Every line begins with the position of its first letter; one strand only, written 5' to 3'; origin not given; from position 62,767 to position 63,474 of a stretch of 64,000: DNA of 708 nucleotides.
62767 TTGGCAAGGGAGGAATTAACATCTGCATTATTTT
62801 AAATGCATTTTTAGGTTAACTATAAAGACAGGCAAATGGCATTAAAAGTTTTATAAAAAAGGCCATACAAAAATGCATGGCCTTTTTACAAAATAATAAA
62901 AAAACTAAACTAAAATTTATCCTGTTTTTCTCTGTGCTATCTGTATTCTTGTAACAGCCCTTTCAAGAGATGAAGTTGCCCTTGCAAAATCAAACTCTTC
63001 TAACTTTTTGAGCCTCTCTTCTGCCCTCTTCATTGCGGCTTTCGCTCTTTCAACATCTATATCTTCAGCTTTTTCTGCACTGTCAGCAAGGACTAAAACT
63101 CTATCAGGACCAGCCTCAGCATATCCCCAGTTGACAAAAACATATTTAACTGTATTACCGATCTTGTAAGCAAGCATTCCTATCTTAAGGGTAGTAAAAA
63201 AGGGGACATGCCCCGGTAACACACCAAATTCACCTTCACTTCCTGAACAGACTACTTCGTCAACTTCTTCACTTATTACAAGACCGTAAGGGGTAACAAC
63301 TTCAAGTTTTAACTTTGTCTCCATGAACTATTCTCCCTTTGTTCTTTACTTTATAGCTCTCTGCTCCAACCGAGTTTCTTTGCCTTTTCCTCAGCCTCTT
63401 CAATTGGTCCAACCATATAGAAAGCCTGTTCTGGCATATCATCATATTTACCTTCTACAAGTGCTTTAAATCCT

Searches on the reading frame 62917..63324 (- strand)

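Call 16: search_protein_families(library=pfam, proteins=[window:62917-63324:-])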
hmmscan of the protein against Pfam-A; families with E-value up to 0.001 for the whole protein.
window:62917-63324:- (135 aa): 2 families
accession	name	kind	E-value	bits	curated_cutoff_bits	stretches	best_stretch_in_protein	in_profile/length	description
PF02823.21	ATP-synt_DE_N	-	5.6e-27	94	27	1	5-83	1-80/80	ATP synthase, Delta/Epsilon chain, beta-sandwich domain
PF00401.25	ATP-synt_DE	-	4.2e-14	52.9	24.6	1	87-131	1-47/47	ATP synthase, Delta/Epsilon chain, long alpha-helix domain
